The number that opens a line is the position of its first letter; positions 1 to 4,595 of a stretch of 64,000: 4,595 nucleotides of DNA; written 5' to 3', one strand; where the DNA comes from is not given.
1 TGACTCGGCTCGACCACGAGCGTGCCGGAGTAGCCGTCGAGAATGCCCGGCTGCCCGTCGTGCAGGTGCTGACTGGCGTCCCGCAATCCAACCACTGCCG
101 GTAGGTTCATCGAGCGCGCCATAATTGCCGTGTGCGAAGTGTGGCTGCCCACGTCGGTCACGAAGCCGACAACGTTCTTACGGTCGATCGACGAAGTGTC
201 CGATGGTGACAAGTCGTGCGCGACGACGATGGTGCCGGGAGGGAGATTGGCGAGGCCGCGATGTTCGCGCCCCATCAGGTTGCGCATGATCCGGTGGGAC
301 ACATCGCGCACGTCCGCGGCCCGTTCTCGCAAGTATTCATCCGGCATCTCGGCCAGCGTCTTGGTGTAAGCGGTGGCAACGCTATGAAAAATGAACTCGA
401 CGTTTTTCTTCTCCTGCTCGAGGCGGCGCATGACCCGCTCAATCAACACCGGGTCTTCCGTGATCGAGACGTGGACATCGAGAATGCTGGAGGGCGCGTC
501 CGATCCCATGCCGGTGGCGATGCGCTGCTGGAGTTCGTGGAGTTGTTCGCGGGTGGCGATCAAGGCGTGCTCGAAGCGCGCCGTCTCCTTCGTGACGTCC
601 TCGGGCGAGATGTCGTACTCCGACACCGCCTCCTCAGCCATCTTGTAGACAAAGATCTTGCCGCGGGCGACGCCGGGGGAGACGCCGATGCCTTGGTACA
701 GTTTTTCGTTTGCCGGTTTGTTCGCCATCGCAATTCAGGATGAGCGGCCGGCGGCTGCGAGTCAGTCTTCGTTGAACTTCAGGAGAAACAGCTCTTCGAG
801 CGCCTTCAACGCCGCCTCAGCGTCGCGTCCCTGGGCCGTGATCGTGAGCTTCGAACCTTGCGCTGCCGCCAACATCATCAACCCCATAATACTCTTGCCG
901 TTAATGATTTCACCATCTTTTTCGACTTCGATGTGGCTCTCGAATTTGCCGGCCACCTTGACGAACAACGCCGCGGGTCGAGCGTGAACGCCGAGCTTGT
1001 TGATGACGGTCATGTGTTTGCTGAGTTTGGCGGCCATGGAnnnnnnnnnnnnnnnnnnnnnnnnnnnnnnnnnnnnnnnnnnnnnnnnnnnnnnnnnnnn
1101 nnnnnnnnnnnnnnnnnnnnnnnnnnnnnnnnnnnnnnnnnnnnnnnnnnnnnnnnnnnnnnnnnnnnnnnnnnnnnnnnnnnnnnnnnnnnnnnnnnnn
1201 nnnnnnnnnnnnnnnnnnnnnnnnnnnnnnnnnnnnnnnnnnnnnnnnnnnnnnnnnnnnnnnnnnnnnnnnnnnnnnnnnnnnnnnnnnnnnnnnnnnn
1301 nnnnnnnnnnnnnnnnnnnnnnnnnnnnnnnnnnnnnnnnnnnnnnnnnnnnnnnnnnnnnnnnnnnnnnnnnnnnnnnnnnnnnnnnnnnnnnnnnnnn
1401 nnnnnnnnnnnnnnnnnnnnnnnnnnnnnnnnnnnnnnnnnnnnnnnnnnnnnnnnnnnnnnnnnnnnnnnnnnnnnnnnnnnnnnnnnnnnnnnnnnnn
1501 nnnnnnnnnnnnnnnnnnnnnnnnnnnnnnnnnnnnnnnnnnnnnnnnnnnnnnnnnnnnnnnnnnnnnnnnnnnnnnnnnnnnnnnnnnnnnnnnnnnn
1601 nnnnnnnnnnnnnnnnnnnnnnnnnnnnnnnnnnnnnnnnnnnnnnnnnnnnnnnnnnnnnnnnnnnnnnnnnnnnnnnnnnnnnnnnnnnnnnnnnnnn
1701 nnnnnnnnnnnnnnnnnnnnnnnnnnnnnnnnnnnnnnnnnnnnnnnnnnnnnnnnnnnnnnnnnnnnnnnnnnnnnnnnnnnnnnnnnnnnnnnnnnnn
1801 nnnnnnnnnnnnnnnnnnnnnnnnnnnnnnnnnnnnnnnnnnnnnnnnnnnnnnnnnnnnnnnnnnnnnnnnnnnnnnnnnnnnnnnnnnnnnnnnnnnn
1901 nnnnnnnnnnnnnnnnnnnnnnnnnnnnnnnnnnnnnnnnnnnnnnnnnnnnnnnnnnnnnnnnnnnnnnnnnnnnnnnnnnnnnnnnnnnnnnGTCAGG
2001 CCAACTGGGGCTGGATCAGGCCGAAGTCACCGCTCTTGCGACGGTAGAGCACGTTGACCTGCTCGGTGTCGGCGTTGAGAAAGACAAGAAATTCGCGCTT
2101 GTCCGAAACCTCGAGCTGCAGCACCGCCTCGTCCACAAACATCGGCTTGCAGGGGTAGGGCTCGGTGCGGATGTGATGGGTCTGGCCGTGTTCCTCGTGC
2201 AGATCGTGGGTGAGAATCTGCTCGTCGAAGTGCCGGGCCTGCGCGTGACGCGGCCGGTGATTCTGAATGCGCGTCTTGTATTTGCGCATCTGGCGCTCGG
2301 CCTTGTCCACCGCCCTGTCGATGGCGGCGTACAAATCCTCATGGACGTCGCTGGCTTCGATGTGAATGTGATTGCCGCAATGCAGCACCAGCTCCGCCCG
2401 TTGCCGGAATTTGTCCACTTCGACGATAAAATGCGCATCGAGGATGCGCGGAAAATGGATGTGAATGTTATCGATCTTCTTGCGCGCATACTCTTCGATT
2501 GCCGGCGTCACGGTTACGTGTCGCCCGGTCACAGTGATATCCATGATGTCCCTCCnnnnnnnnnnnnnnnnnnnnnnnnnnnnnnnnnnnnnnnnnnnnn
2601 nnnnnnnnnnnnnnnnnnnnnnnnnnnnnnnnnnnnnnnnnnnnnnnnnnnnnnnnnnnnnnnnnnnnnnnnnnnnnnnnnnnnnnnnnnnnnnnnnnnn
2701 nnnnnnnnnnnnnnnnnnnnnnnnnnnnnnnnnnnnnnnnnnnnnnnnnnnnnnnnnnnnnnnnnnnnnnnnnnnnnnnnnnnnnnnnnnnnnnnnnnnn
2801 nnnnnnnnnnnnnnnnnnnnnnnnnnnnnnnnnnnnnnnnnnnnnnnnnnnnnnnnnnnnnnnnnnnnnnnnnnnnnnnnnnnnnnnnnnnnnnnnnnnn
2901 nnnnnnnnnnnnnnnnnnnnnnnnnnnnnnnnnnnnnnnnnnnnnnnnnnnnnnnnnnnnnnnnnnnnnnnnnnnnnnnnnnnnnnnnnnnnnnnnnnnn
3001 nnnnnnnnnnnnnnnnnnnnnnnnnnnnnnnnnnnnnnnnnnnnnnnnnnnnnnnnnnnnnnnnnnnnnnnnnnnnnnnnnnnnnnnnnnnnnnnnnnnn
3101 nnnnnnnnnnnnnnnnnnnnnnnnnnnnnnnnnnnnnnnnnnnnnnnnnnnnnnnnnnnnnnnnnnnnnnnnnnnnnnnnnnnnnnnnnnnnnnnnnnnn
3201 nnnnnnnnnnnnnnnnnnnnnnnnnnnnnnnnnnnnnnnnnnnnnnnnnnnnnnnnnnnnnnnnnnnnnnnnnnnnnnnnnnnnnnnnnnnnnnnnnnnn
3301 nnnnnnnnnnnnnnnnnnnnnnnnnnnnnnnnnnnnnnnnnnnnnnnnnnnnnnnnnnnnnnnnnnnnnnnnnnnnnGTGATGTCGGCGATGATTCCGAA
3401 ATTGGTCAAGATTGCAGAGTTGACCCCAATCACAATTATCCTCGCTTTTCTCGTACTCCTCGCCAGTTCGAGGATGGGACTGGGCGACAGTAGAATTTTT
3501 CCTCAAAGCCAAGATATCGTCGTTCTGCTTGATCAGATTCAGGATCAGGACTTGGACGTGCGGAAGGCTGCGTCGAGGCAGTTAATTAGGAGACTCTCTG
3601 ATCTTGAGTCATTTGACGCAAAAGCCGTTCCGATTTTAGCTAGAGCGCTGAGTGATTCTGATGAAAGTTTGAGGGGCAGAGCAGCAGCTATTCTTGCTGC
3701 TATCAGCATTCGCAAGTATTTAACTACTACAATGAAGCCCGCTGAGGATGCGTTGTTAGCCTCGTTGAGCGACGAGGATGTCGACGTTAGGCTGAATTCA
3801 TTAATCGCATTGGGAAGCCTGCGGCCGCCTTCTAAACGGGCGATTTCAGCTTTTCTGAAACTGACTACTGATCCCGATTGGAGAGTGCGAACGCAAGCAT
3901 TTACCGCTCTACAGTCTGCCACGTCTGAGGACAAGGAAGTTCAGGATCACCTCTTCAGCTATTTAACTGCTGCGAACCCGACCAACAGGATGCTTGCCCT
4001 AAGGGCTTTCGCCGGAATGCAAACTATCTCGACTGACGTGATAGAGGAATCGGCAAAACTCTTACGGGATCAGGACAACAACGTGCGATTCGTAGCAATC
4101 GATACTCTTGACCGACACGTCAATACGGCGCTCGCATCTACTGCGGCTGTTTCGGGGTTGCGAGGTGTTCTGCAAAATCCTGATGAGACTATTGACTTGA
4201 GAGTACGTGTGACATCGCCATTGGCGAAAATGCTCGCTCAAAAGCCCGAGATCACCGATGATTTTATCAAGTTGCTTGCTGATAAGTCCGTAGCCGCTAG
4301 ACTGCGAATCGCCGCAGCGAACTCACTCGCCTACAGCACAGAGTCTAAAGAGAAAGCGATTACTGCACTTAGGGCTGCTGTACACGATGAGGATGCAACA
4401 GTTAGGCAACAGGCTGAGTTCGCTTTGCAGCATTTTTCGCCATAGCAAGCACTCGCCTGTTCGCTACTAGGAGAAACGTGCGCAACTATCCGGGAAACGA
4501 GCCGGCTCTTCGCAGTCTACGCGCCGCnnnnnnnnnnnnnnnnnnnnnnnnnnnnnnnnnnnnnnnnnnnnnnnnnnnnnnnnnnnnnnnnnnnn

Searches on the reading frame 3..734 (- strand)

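Call 40: search_protein_families(library=pfam, proteins=[window:3-734:-], max_evalue=0.001)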
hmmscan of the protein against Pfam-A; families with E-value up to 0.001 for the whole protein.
window:3-734:- (244 aa): 2 families
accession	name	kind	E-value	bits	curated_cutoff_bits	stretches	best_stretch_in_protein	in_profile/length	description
PF05524.18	PEP-utilisers_N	-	4.5e-28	98.3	24.4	1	14-138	1-121/121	PEP-utilising enzyme, N-terminal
PF00391.29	PEP-utilizers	-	2.4e-25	88.4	23.1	1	164-237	1-72/72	PEP-utilising enzyme, mobile domain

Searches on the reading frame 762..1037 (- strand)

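Call 40: search_protein_families(library=pfam, proteins=[window:762-1037:-], max_evalue=0.001)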
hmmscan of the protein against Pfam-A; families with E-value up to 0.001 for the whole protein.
window:762-1037:- (91 aa): 1 family
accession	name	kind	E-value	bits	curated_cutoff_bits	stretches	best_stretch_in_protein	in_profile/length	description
PF00381.24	PTS-HPr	-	1.5e-31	108.7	23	1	6-84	2-79/81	PTS HPr component phosphorylation site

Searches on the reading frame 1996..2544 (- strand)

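Call 40: search_protein_families(library=pfam, proteins=[window:1996-2544:-], max_evalue=0.001)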
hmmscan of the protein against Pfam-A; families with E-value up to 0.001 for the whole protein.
window:1996-2544:- (182 aa): 2 families
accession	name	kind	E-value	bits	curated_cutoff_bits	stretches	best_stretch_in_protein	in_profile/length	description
PF02482.25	Ribosomal_S30AE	-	2.1e-23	83.3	23.7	1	3-94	1-88/88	Sigma 54 modulation protein / S30EA ribosomal protein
PF16321.10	Ribosom_S30AE_C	-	1.7e-18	66.5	25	1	125-176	7-57/57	Sigma 54 modulation/S30EA ribosomal protein C terminus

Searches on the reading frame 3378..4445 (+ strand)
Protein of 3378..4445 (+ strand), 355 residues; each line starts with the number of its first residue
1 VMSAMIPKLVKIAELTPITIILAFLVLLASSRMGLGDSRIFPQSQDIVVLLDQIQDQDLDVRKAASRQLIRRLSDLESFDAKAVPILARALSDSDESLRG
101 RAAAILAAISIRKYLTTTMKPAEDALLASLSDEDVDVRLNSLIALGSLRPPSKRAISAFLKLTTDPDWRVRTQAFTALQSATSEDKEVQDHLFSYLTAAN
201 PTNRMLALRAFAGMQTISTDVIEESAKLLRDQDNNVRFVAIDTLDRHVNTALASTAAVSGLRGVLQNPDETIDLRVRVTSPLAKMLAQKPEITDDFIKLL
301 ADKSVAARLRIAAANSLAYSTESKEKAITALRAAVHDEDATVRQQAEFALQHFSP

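Call 40: search_protein_families(library=pfam, proteins=[window:3378-4445:+], max_evalue=0.001)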
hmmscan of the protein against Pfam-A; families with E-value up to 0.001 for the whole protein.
window:3378-4445:+ (355 aa): 8 families
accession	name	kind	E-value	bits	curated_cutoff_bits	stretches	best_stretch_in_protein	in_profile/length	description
PF13646.12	HEAT_2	-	3.9e-28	98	27.7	4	124-184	2-61/88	HEAT repeats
PF02985.28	HEAT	-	2.4e-17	61.8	23.5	0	156-179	2-25/31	HEAT repeat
PF12717.13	Cnd1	-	1.8e-09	38.3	26.4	0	102-187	4-91/162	non-SMC mitotic condensation complex subunit 1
PF20168.4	PDS5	-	5.5e-07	28.2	27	1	83-244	243-384/1053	Sister chromatid cohesion protein PDS5 protein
PF13513.12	HEAT_EZ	-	3.2e-06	28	27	0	101-148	4-55/55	HEAT-like repeat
PF12755.13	Vac14_Fab1_bd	-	1.3e-05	26.1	22.1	0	214-244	21-51/97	Vacuolar 14 Fab1-binding region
PF01602.26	Adaptin_N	-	6.3e-05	22.2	37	1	83-249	115-294/524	Adaptin N terminal region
PF00514.29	Arm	-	8.3e-05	22.9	20.6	0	80-106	10-36/41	Armadillo/beta-catenin-like repeat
